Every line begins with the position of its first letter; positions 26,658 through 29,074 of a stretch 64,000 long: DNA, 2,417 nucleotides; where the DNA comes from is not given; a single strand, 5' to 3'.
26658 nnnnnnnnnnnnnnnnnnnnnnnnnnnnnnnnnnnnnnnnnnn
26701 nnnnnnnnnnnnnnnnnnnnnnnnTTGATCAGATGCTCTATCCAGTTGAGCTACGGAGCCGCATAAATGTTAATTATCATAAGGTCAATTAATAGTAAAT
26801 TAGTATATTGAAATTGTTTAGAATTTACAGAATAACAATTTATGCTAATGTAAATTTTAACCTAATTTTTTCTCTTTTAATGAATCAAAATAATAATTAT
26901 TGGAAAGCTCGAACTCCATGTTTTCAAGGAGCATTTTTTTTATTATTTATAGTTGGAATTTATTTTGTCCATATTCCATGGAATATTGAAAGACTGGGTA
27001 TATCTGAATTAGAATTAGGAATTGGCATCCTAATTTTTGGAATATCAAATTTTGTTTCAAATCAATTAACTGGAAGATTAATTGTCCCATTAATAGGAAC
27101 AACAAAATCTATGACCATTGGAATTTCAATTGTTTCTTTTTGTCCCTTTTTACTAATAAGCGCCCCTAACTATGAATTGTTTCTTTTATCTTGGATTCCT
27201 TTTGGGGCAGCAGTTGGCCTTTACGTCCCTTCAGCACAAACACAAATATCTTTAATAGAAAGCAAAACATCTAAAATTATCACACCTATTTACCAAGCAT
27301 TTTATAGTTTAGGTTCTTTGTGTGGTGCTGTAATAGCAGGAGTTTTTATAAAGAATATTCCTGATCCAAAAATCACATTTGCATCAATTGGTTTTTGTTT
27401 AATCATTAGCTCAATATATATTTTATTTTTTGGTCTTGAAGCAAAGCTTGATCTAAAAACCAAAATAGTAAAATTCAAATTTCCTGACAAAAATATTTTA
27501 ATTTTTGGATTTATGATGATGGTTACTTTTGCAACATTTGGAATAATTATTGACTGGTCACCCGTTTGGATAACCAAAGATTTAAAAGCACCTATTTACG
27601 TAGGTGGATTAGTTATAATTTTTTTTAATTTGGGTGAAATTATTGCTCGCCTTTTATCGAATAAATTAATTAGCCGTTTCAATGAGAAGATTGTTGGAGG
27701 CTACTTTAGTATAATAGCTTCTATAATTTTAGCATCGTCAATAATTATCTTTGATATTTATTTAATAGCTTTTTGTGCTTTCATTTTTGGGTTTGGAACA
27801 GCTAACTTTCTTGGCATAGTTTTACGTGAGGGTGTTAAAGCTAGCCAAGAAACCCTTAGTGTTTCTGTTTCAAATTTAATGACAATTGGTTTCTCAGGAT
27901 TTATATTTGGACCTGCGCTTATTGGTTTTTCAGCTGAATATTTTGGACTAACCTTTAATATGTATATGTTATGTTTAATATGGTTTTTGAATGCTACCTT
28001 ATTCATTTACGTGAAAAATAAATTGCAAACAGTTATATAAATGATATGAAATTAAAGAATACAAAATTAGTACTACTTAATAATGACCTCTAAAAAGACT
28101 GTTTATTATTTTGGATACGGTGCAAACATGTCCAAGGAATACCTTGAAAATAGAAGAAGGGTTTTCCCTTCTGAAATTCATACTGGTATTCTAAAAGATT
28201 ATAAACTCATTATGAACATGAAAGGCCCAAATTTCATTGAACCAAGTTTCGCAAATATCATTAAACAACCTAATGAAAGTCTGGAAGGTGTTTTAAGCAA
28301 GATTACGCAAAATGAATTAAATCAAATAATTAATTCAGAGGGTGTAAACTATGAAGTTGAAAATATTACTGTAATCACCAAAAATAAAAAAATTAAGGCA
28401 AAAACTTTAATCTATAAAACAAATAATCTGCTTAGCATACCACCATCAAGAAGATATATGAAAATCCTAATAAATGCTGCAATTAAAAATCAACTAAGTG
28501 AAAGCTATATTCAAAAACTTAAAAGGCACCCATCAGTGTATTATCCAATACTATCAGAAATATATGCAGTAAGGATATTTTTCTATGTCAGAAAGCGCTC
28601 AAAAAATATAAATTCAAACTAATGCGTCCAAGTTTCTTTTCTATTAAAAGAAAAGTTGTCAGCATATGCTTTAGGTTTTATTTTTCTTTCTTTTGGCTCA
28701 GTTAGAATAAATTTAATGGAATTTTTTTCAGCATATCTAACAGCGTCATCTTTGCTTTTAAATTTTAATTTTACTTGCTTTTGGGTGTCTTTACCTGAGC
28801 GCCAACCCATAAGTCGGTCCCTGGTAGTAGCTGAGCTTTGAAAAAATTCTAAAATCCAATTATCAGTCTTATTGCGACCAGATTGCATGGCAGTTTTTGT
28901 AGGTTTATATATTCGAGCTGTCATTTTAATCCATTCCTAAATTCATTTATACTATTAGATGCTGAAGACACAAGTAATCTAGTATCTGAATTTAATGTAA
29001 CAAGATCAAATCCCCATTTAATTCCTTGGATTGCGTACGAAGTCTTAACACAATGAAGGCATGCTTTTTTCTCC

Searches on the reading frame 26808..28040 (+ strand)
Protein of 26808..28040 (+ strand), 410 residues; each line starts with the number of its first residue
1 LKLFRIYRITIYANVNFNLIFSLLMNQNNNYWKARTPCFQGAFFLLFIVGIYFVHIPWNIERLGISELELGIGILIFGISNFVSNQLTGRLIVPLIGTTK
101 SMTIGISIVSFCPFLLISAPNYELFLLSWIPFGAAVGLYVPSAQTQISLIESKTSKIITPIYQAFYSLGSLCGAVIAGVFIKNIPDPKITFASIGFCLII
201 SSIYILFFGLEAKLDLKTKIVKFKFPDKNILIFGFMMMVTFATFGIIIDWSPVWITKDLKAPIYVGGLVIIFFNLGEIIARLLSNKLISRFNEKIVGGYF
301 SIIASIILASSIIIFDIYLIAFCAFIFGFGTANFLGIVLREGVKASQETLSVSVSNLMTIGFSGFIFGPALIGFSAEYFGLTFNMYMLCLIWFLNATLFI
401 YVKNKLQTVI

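Call 8: search_protein_families(library=pfam, proteins=[window:26808-28040:+], max_evalue=0.01)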
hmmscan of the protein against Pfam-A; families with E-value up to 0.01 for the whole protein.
window:26808-28040:+ (410 aa): 1 family
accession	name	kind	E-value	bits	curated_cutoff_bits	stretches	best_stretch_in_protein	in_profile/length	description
PF07690.21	MFS_1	-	7e-19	68.4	33.4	2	41-335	4-312/347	Major Facilitator Superfamily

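Call 21: find_homologous_proteins(query=window:26880-28040:+, max_evalue=1e-30)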
Query window:26880-28040:+ (386 aa): 854 proteins with E <= 1e-30 among 8000 candidates; the best 120 are listed.
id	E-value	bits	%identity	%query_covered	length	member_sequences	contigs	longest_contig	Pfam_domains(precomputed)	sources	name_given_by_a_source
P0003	1.9e-232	789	95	100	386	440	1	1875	PF07690.22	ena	-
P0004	2.9e-213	726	91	100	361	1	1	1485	PF07690.22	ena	-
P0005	3.6e-190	650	78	98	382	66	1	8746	PF07690.22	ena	-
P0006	1.7e-183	628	75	98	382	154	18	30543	PF07690.22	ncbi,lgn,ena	-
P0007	9.3e-183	626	74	98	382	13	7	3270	PF07690.22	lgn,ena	-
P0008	8.2e-140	484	58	98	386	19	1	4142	PF07690.22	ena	-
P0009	9.3e-140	484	92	62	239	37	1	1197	PF07690.22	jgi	-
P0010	1.7e-138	480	60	98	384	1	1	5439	PF07690.22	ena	-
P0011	6.0e-138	478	57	99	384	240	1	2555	PF07690.22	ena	-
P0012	5.5e-137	475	60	97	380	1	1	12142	PF07690.22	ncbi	-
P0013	7.4e-137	475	60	97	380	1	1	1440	PF07690.22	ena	-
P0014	1.4e-135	470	58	96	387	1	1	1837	PF07690.22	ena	-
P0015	2.9e-135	469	59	96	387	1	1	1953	PF07690.22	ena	-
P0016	6.0e-135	468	58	96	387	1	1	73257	PF07690.22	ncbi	-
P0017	6.3e-135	468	58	96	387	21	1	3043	PF07690.22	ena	-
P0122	3.6e-120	420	51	100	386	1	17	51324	PF07690.22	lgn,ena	-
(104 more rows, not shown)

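Call 22: find_encoding_contigs(protein=P0006, flank=6000, max_places=8)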
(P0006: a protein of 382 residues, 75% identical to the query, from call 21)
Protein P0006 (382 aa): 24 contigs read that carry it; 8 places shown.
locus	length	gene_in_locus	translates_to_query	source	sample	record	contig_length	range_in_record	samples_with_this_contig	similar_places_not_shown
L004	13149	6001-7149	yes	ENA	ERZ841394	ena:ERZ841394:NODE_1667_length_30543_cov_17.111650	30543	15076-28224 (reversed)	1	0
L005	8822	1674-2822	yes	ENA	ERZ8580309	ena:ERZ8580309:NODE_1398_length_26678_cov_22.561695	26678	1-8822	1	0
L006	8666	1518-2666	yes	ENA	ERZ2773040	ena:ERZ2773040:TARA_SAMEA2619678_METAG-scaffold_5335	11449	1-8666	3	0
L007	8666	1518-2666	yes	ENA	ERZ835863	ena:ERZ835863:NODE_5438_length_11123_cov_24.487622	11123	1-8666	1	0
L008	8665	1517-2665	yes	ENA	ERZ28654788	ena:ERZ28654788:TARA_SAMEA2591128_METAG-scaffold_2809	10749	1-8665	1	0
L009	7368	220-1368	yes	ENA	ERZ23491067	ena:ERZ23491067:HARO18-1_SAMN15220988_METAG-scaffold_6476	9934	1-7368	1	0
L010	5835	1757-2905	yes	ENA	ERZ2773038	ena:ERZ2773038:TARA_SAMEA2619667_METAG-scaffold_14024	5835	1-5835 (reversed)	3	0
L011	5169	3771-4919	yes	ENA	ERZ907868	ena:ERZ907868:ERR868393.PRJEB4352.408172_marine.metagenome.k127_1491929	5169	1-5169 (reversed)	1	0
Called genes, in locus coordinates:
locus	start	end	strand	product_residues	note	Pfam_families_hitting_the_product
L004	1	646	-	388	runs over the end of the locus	PF02653:BPD_transp_2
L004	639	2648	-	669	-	PF02653:BPD_transp_2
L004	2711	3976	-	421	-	PF13433:Peripla_BP_5, PF13458:Peripla_BP_6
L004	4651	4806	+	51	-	-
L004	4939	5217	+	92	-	-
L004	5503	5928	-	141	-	PF04314:LpqE-like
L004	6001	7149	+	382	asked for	PF07690:MFS_1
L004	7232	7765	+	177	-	PF06094:GGACT (weak), PF13772:AIG2_2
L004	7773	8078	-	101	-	PF04800:NDUS4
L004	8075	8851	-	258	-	PF03328:HpcH_HpaI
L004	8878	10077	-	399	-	PF01266:DAO (faint), PF02254:TrkA_N (faint), PF03486:HI0933_like (faint), PF07992:Pyr_redox_2, PF13434:Lys_Orn_oxgnase (faint), PF13738:Pyr_redox_3, PF00070:Pyr_redox, PF14759:Reductase_C, +1 more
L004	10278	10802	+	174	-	-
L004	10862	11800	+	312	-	PF00294:PfkB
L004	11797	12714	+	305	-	PF04227:Indigoidine_A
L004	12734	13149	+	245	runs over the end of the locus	PF00106:adh_short, PF01370:Epimerase (weak), PF08659:KR (weak), PF13561:adh_short_C2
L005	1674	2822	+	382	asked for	PF07690:MFS_1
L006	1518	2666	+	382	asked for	PF07690:MFS_1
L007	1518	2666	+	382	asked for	PF07690:MFS_1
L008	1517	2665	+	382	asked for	PF07690:MFS_1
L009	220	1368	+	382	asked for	PF07690:MFS_1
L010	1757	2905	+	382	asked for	PF07690:MFS_1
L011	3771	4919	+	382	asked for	PF07690:MFS_1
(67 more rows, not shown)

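Call 23: find_encoding_contigs(protein=P0005, flank=6000, max_places=3)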
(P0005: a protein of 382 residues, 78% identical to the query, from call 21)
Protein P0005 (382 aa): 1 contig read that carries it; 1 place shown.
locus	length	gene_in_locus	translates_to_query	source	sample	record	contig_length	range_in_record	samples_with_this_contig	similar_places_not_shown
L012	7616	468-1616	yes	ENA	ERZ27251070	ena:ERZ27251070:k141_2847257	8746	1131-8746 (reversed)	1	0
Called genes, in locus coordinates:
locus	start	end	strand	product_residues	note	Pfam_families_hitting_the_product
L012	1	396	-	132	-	?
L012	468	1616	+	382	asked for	PF07690:MFS_1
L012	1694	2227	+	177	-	PF06094:GGACT (faint), PF13772:AIG2_2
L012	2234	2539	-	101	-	PF04800:NDUS4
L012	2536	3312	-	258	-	PF03328:HpcH_HpaI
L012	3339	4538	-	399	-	PF01266:DAO (faint), PF02254:TrkA_N (faint), PF03486:HI0933_like (faint), PF05834:Lycopene_cycl (faint), PF07992:Pyr_redox_2, PF13450:NAD_binding_8 (faint), PF00070:Pyr_redox, PF14759:Reductase_C, +2 more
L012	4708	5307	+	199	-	-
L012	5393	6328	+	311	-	PF00294:PfkB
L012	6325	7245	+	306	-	PF04227:Indigoidine_A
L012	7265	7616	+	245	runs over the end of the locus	PF00106:adh_short, PF13561:adh_short_C2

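Call 24: find_encoding_contigs(protein=P0003, flank=3000, max_places=5)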
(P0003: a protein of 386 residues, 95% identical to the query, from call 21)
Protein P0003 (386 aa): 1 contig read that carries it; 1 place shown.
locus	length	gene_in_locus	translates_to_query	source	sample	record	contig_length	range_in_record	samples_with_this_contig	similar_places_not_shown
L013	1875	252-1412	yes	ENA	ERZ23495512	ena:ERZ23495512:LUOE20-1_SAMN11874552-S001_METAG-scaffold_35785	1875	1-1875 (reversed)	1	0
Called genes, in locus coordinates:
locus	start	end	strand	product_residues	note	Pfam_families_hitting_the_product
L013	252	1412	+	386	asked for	PF07690:MFS_1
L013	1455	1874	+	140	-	?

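Call 31: find_encoding_contigs(protein=P0016, flank=8000, max_places=2)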
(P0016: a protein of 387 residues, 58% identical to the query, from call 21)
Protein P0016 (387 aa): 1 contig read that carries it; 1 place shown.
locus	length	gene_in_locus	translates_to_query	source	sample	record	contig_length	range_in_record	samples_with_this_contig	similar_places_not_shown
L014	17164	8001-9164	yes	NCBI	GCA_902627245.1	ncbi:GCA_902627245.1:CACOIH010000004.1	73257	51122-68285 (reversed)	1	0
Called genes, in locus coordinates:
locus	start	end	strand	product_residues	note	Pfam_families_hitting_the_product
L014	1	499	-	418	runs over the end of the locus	PF00275:EPSP_synthase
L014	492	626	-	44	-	-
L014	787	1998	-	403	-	PF11449:ArsP_2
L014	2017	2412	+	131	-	PF01325:Fe_dep_repress, PF14394:DUF4423 (faint), PF01047:MarR (weak), PF01978:TrmB (weak), PF08220:HTH_DeoR (faint), PF12802:MarR_2 (faint), PF13412:HTH_24 (faint), PF02742:Fe_dep_repr_C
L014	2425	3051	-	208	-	PF13489:Methyltransf_23, PF05175:MTS (weak), PF13847:Methyltransf_31, PF08241:Methyltransf_11, PF08242:Methyltransf_12, PF13649:Methyltransf_25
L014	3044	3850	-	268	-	PF00795:CN_hydrolase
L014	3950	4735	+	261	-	PF03328:HpcH_HpaI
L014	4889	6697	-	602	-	PF00931:NB-ARC (faint), PF02463:SMC_N (faint), PF03193:RsgA_GTPase (faint), PF13175:AAA_15 (faint), PF13555:AAA_29 (faint), PF00005:ABC_tran, PF00005:ABC_tran, PF16326:ABC_tran_CTD, +9 more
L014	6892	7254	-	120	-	-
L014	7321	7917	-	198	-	PF01323:DSBA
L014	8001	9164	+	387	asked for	PF07690:MFS_1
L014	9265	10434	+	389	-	PF01547:SBP_bac_1, PF13416:SBP_bac_8, PF13343:SBP_bac_6 (weak)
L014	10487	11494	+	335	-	PF02463:SMC_N (faint), PF00005:ABC_tran, PF08402:TOBE_2 (weak)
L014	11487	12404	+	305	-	PF00528:BPD_transp_1 (weak)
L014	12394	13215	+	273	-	PF00528:BPD_transp_1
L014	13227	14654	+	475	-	PF00171:Aldedh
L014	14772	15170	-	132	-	PF04828:GFA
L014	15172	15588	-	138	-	-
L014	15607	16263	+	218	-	PF02798:GST_N (weak), PF00043:GST_C (weak), PF14497:GST_C_3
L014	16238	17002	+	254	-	PF03740:PdxJ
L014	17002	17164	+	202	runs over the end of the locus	PF01810:LysE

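Call 32: find_encoding_contigs(protein=P0122, flank=8000, max_places=6)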
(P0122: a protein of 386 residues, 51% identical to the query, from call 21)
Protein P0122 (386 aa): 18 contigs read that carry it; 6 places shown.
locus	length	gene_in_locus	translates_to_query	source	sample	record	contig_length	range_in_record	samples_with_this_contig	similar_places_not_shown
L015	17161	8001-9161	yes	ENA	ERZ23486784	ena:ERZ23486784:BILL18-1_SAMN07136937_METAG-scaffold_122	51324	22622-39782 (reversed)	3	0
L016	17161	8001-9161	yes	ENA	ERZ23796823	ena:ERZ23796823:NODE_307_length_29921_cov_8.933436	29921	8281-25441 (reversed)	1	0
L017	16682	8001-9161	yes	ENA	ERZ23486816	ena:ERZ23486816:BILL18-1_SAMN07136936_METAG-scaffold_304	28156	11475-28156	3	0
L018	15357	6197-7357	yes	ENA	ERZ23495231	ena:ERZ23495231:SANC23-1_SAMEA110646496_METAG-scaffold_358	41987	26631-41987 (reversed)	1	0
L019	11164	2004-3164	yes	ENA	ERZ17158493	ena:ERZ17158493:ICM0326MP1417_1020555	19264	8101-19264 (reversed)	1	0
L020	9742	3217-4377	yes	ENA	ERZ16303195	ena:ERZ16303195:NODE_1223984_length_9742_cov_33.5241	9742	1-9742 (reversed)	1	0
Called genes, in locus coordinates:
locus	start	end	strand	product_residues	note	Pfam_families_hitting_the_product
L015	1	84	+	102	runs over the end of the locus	PF09413:DUF2007, PF24463:DUF7577 (weak)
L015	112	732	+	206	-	PF01810:LysE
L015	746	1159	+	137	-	PF00903:Glyoxalase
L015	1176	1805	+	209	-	PF01810:LysE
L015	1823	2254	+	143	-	PF13673:Acetyltransf_10, PF00583:Acetyltransf_1, PF13508:Acetyltransf_7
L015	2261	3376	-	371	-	PF01571:GCV_T, PF08669:GCV_T_C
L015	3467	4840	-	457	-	PF02878:PGM_PMM_I, PF02879:PGM_PMM_II, PF02880:PGM_PMM_III, PF00408:PGM_PMM_IV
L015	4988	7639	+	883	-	PF28598:PDH_E1_N, PF00456:Transketolase_N (weak), PF17831:PDH_E1_M, PF22613:Transketolase_C_1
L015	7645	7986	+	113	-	PF08888:HopJ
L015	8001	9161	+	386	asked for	PF07690:MFS_1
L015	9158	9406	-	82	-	-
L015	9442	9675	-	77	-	-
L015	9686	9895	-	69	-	PF04102:SlyX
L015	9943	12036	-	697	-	PF01138:RNase_PH, PF03725:RNase_PH_C, PF03726:PNPase, PF01138:RNase_PH, PF03725:RNase_PH_C (weak), PF00013:KH_1, PF00575:S1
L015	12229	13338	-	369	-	PF08007:JmjC_2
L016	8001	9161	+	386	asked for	PF07690:MFS_1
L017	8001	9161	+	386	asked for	PF07690:MFS_1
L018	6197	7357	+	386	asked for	PF07690:MFS_1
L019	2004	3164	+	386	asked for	PF07690:MFS_1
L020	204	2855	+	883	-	PF28598:PDH_E1_N, PF00456:Transketolase_N (weak), PF17831:PDH_E1_M, PF22613:Transketolase_C_1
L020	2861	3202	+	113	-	PF08888:HopJ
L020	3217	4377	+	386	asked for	PF07690:MFS_1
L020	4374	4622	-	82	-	-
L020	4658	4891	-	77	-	-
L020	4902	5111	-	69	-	PF04102:SlyX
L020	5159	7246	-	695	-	PF01138:RNase_PH, PF03725:RNase_PH_C, PF03726:PNPase, PF01138:RNase_PH, PF03725:RNase_PH_C (weak), PF00013:KH_1, PF00575:S1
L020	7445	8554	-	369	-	PF08007:JmjC_2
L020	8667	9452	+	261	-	PF23169:HalD, PF22814:WelO5 (weak)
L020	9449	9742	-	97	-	?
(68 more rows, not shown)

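Call 102: list_cluster_members(proteins=[P0003, P0004])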
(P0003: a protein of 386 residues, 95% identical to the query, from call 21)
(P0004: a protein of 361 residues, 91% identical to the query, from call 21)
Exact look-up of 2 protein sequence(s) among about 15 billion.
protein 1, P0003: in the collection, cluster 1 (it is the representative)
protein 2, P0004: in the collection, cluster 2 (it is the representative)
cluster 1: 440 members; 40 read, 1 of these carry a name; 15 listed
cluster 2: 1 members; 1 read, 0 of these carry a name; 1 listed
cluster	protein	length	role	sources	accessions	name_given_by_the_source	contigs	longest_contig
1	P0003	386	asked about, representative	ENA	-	-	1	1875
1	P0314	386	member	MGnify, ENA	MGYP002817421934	FL=1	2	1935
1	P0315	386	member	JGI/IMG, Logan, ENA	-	-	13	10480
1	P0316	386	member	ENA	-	-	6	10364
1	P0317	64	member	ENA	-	-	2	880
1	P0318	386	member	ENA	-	-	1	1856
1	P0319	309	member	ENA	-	-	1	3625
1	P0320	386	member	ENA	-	-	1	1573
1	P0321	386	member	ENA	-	-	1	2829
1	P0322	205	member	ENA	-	-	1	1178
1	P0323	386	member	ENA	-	-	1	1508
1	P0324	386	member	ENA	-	-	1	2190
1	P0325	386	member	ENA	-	-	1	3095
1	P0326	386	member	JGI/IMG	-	-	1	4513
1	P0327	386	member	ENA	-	-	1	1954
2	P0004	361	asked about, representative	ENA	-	-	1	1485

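Call 103: find_encoding_contigs(protein=P0315, flank=7000, max_places=10)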
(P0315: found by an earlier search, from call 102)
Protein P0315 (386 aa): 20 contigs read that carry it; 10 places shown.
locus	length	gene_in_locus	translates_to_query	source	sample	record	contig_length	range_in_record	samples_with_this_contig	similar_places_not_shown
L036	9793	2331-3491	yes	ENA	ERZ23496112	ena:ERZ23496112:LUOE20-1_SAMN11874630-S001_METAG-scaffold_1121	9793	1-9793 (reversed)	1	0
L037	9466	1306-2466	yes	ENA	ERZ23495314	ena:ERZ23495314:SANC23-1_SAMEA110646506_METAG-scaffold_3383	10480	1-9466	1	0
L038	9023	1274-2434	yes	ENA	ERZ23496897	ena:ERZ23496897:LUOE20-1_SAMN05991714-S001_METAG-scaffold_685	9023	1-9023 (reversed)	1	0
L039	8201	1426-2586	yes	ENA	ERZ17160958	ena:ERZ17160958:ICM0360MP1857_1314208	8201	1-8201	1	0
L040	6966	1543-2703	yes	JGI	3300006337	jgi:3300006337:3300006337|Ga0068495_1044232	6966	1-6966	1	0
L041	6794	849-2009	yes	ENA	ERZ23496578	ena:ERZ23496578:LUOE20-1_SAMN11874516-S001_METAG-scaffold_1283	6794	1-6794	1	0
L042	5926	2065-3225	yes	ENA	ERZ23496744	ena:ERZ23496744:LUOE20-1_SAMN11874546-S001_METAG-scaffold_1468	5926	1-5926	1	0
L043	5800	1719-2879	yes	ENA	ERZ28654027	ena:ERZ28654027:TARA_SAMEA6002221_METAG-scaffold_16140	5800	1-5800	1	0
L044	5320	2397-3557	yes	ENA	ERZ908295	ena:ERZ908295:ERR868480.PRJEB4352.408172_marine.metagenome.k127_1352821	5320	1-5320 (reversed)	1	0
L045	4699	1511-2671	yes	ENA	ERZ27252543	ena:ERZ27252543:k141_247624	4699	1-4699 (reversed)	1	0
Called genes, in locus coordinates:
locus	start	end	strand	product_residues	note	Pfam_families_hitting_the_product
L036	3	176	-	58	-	?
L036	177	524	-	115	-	PF00376:MerR, PF13411:MerR_1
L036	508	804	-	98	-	PF00216:Bac_DNA_binding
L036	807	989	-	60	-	PF03147:FDX-ACB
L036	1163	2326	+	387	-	PF07690:MFS_1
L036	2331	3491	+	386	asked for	PF07690:MFS_1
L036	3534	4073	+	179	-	PF13772:AIG2_2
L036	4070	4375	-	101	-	PF04800:NDUS4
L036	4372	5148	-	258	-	PF03328:HpcH_HpaI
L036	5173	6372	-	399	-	PF01266:DAO (faint), PF02254:TrkA_N (faint), PF03486:HI0933_like (faint), PF05834:Lycopene_cycl (faint), PF07992:Pyr_redox_2, PF13738:Pyr_redox_3, PF00070:Pyr_redox, PF14759:Reductase_C, +1 more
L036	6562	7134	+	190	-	-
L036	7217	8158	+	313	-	PF00294:PfkB, PF08543:Phos_pyr_kin (weak)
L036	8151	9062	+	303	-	PF04227:Indigoidine_A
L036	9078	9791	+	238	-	?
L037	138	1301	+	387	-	PF07690:MFS_1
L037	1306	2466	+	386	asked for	PF07690:MFS_1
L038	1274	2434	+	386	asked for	PF07690:MFS_1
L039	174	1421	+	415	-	PF07690:MFS_1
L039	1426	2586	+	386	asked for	PF07690:MFS_1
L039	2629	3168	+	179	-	PF13772:AIG2_2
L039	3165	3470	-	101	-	PF04800:NDUS4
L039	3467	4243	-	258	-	PF03328:HpcH_HpaI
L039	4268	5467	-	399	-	PF01266:DAO (faint), PF02254:TrkA_N (faint), PF03486:HI0933_like (faint), PF05834:Lycopene_cycl (faint), PF07992:Pyr_redox_2, PF13738:Pyr_redox_3, PF00070:Pyr_redox, PF14759:Reductase_C, +1 more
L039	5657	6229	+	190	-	-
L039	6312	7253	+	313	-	PF00294:PfkB, PF08543:Phos_pyr_kin (weak)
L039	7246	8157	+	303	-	PF04227:Indigoidine_A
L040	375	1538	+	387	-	PF07690:MFS_1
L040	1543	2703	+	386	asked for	PF07690:MFS_1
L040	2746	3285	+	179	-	PF13772:AIG2_2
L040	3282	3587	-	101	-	PF04800:NDUS4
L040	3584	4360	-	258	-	PF03328:HpcH_HpaI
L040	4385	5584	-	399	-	PF01266:DAO (faint), PF02254:TrkA_N (faint), PF03486:HI0933_like (faint), PF05834:Lycopene_cycl (faint), PF07992:Pyr_redox_2, PF13738:Pyr_redox_3, PF00070:Pyr_redox, PF14759:Reductase_C, +1 more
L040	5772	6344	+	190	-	-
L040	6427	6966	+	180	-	?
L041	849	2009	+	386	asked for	PF07690:MFS_1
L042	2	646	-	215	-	?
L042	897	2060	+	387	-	PF07690:MFS_1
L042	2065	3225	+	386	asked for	PF07690:MFS_1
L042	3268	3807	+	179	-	PF13772:AIG2_2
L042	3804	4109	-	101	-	PF04800:NDUS4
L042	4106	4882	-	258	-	PF03328:HpcH_HpaI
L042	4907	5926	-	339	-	?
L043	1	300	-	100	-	?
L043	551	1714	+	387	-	PF07690:MFS_1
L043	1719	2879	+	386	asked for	PF07690:MFS_1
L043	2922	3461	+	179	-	PF13772:AIG2_2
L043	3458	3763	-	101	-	PF04800:NDUS4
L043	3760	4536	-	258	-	PF03328:HpcH_HpaI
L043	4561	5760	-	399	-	PF01266:DAO (faint), PF02254:TrkA_N (faint), PF03486:HI0933_like (faint), PF05834:Lycopene_cycl (faint), PF07992:Pyr_redox_2, PF13738:Pyr_redox_3, PF00070:Pyr_redox, PF14759:Reductase_C, +1 more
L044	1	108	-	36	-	?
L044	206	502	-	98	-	-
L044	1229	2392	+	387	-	PF07690:MFS_1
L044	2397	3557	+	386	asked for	PF07690:MFS_1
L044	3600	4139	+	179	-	PF13772:AIG2_2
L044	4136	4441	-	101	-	PF04800:NDUS4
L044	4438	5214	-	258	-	PF03328:HpcH_HpaI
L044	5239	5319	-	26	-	?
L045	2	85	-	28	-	?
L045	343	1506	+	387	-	PF07690:MFS_1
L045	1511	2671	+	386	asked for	PF07690:MFS_1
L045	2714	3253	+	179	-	PF13772:AIG2_2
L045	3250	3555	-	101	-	PF04800:NDUS4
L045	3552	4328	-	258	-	PF03328:HpcH_HpaI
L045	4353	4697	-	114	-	?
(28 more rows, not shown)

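Call 107: search_protein_families(library=pfam, proteins=[L042:2-646:-, L036:1163-2326:+], max_evalue=0.01)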
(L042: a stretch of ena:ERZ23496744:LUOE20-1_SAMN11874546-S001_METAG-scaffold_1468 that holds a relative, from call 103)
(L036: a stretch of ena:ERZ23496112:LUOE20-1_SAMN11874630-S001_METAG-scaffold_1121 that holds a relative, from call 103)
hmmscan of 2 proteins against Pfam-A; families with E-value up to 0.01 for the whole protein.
L042:2-646:- (215 aa): 1 family
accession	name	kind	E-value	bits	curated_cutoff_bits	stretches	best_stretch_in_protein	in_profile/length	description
PF13517.12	FG-GAP_3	-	0.00015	22.7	26.9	0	154-213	2-54/61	FG-GAP-like repeat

L036:1163-2326:+ (387 aa): 1 family
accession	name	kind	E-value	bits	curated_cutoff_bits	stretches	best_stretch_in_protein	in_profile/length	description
PF07690.21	MFS_1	-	9.2e-21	74.6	33.4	1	17-314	4-315/347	Major Facilitator Superfamily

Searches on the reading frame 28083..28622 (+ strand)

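Call 8: search_protein_families(library=pfam, proteins=[window:28083-28622:+], max_evalue=0.01)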
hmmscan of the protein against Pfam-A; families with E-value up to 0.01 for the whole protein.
window:28083-28622:+ (179 aa): 2 families
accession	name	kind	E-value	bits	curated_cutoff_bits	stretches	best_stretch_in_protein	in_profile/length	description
PF13772.11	AIG2_2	-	5.3e-11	43.3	27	1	67-146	2-83/83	AIG2-like family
PF06094.17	GGACT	-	0.00011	23.1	22.8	1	9-122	1-115/120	Gamma-glutamyl cyclotransferase, AIG2-like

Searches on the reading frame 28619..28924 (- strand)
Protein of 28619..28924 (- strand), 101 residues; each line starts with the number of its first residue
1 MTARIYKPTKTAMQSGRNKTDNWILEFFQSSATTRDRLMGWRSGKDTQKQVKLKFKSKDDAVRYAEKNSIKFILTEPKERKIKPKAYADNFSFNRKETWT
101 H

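Call 8: search_protein_families(library=pfam, proteins=[window:28619-28924:-], max_evalue=0.01)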
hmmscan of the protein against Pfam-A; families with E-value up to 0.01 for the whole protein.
window:28619-28924:- (101 aa): 1 family
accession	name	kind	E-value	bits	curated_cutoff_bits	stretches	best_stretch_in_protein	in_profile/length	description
PF04800.17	NDUS4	-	1.2e-35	122.1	31.9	1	2-96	1-95/96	NADH dehydrogenase ubiquinone Fe-S protein 4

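Call 33: find_encoding_contigs(protein=window:28619-28924:-, flank=7000, max_places=10)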
Protein window:28619-28924:- (101 aa): no gene with exactly this product is on record in the collection.
